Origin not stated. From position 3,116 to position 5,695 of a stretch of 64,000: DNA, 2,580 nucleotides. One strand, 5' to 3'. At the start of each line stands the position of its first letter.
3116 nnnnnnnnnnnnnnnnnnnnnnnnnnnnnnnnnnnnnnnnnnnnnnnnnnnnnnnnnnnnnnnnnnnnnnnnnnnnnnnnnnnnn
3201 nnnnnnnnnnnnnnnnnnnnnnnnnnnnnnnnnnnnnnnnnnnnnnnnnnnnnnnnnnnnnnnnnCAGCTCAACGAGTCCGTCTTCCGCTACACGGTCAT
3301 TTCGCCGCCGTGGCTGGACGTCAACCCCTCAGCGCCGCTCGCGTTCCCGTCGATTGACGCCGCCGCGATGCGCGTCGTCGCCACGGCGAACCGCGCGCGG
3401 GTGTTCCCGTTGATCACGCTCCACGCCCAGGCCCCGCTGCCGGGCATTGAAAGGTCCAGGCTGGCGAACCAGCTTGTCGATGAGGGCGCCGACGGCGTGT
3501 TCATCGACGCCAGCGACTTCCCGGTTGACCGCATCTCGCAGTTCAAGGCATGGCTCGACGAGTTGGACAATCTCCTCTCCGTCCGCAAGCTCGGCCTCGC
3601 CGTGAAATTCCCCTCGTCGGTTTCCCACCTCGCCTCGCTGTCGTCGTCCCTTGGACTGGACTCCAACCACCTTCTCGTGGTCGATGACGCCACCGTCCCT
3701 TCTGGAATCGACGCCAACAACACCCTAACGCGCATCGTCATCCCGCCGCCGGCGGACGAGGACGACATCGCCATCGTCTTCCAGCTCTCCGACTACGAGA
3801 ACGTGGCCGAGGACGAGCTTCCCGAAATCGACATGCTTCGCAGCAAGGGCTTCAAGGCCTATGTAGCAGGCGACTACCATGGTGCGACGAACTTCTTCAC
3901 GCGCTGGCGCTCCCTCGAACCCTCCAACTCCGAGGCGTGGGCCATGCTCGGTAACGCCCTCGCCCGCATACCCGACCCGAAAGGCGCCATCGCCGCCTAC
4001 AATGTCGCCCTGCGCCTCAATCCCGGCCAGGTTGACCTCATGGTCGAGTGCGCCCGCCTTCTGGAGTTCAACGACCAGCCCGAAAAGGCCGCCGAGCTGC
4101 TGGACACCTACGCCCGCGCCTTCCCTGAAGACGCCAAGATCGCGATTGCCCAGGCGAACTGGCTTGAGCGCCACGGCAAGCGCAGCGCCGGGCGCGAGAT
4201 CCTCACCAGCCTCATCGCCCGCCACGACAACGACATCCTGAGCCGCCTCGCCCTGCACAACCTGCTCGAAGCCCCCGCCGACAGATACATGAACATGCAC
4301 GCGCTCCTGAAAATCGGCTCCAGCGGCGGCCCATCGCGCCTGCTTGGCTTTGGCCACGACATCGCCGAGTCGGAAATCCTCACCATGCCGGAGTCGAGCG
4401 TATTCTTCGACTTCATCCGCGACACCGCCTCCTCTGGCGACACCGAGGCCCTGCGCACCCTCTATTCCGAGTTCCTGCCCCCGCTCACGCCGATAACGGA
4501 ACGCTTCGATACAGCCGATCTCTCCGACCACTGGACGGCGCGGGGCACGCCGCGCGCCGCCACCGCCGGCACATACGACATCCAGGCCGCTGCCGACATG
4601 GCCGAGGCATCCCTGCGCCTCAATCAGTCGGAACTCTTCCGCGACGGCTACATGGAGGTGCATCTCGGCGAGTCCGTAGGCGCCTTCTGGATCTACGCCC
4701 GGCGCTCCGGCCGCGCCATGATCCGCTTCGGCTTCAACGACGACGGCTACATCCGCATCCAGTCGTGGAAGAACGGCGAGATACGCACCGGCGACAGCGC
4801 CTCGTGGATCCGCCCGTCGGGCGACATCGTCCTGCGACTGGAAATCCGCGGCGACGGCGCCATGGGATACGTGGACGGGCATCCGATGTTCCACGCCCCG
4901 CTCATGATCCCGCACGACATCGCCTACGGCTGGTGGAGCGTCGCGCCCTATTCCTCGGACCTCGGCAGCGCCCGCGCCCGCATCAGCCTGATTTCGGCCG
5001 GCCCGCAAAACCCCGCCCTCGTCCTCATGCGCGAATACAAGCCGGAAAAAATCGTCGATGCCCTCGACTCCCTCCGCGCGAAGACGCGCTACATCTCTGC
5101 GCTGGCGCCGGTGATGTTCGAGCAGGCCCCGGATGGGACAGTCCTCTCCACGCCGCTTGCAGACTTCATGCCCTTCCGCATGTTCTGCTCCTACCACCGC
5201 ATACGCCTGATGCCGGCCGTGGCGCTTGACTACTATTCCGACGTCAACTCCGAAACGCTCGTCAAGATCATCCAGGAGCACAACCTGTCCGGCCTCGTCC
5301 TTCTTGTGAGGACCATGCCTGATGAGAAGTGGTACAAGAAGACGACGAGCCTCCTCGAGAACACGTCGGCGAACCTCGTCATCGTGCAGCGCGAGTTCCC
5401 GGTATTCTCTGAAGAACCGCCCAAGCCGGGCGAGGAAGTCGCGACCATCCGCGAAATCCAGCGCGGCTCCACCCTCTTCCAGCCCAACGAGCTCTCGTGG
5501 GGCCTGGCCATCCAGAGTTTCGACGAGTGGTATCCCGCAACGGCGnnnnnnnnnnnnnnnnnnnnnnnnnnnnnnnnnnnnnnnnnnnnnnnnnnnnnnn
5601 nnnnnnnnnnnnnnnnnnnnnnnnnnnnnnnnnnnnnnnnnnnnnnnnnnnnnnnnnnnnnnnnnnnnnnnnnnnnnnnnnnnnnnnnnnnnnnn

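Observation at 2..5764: Exopolysaccharide locus A: processive GT2 synthase followed by a 1387-aa anchored protein combining CE4 deacetylase, TIM-barrel, TPR and an acidic Pro/Glu tail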

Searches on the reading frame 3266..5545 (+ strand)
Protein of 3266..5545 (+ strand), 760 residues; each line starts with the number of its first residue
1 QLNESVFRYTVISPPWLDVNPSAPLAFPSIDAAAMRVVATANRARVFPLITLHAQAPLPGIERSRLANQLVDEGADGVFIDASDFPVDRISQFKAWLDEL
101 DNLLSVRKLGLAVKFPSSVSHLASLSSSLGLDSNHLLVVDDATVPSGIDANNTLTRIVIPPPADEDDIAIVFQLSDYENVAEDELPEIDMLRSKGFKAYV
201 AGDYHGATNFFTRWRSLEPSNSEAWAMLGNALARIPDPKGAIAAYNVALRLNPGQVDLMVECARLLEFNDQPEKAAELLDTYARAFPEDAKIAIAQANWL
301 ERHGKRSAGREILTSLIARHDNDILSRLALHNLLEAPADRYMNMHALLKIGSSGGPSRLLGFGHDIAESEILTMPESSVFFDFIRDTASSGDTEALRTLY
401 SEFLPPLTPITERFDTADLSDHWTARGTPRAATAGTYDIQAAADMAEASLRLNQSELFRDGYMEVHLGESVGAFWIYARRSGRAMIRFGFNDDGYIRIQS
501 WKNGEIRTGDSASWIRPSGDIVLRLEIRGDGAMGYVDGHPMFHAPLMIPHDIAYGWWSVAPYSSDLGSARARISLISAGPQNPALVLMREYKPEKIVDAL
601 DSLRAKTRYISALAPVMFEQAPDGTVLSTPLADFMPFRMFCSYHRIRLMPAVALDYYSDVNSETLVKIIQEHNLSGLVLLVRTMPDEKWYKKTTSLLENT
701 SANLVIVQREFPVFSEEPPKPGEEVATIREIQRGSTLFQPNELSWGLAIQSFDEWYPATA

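Call 35: predict_structure(alignment_id=A3)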
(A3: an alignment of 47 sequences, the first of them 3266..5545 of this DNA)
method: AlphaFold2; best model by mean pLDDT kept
length: 760 residues; sequences in the alignment: 47
mean_pLDDT: 86.4   pTM: 0.69
mean pLDDT of the five models: 86.4, 85.6, 84.2, 84.2, 83.6
residues with pLDDT >= 90: 406; 70-90: 286; 50-70: 45; < 50: 23
segments of 3 or more residues with pLDDT < 50: 163-184
pLDDT, mean of each block of 10 residues (from residue 1): 62 86 66 76 87 78 86 89 87 89 92 86 71 87 79 83 45 38 65 87 87 92 93 88 94 90 91 93 88 93 91 91 89 91 93 86 89 90 94 92 92 83 77 73 74 91 93 92 92 91 91 89 95 95 92 91 80 93 92 90 91 95 91 94 95 91 94 94 94 95 93 82 86 90 89 78
secondary structure, 60 per line:
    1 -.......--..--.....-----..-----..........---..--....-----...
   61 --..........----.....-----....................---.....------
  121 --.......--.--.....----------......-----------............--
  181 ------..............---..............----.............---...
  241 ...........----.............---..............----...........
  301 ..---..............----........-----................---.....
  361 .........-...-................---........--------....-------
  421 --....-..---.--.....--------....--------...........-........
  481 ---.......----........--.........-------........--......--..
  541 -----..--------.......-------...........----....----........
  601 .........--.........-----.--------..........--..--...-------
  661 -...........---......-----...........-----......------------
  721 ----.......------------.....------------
elements in order (helices of 4 or more, strands of 3 or more residues): H2-8 E15-19 H32-41 E49-52 H63-72 E77-81 H87-106 E110-114 H123-129 E135-139 E153-155 H167-178 H187-200 H204-217 H222-234 H238-251 H256-268 H272-285 H290-302 H306-319 H324-331 H337-352 H356-369 H375-390 H394-401 E410-413 E423-426 E436-440 E449-452 E461-471 E473-480 E484-490 E495-502 E505-513 E521-528 E531-536 E556-562 E570-580 E585-588 H593-609 E612-620 H635-644 E651-653 H662-672 E676-681 H687-697 E703-708 E725-731 E744-748

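Call 74: fold_search(model_id=the predicted structure, library=pdb)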
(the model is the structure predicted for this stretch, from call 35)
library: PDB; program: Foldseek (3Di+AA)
matches with E <= 10: 1783; with E <= 0.001: 641
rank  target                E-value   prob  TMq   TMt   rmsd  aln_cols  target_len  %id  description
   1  8re8_A                7.5e-08  1.00  0.19  0.32  21.8       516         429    9  Aspartyl/Asparaginyl beta-hydroxylase (AspH) R688Q variant in complex with Mn, (3R)-methyl-2-oxoglutarate and a Factor (released 2024-12-18)
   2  8chy                  9.7e-08  1.00  0.21  0.50  10.8       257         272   18  Crystal structure of an 8-repeat consensus TPR superhelix with Zinc. (released 2024-02-21)
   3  9qhb                  1.1e-07  1.00  0.21  0.50  10.5       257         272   17  Crystal structure of 16-repeat CTPR protein with eliminated coordination sites (released 2025-10-22)
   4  3wvj_A                1.3e-07  1.00  0.19  0.59   5.5       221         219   16  The crystal structure of native glycosidic hydrolase (released 2015-06-24)
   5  8re7_A                1.6e-07  1.00  0.20  0.34  20.1       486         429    9  Aspartyl/Asparaginyl beta-hydroxylase (AspH) R735W variant in complex with Mn, 2-oxoglutarate and a Factor X derived p (released 2024-12-18)
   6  6q9f_A                1.7e-07  1.00  0.19  0.32  22.1       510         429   10  Aspartyl/Asparaginyl beta-hydroxylase (AspH) H679A in complex with Mn, NOG and Factor X peptide fragment (39mer-4Ser) (released 2020-01-15)
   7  8re5_A                1.8e-07  1.00  0.20  0.34  20.5       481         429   10  Aspartyl/Asparaginyl beta-hydroxylase (AspH) R735Q variant in complex with Mn, 2-oxosuberate and a Factor X derived pe (released 2024-12-18)
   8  9qhc_B                2.3e-07  1.00  0.20  0.48   9.8       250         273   16  Crystal structure of 8-repeat CTPR protein with eliminated coordination sites (released 2025-10-22)
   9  1w3b_B                2.5e-07  1.00  0.21  0.41  15.0       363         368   14  The superhelical TPR domain of O-linked GlcNAc transferase reveals structural similarities to importin alpha. (released 2004-09-09)
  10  9qhc_A                2.6e-07  1.00  0.20  0.48   9.9       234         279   17  Crystal structure of 8-repeat CTPR protein with eliminated coordination sites (released 2025-10-22)
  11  8re6_A                2.9e-07  1.00  0.20  0.34  20.2       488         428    9  Aspartyl/Asparaginyl beta-hydroxylase (AspH) R735Q variant in complex with Mn, 2-oxoglutarate and a Factor X derived p (released 2024-12-18)
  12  7yb9_A                3.0e-07  1.00  0.20  0.33  20.5       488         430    9  Aspartyl/Asparaginyl beta-hydroxylase (AspH) oxygenase and TPR domains in complex with L-2-hydroxyglutarate and factor (released 2023-07-05)
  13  5jqy_A                3.7e-07  1.00  0.20  0.34  20.1       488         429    9  Aspartyl/Asparaginyl beta-hydroxylase (AspH)oxygenase and TPR domains in complex with manganese, N-oxalylglycine and f (released 2017-05-24)
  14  9qco_A                4.9e-07  1.00  0.15  0.12  31.5       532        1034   10  NTNH-HA70 complex from Clostridium botulinum Serotype B1 (released 2025-09-10)
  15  6yyu                  5.1e-07  1.00  0.20  0.33  20.3       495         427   10  Aspartyl/Asparaginyl beta-hydroxylase (AspH) oxygenase and TPR domains in complex with manganese and 2-oxoglutarate (released 2021-03-17)
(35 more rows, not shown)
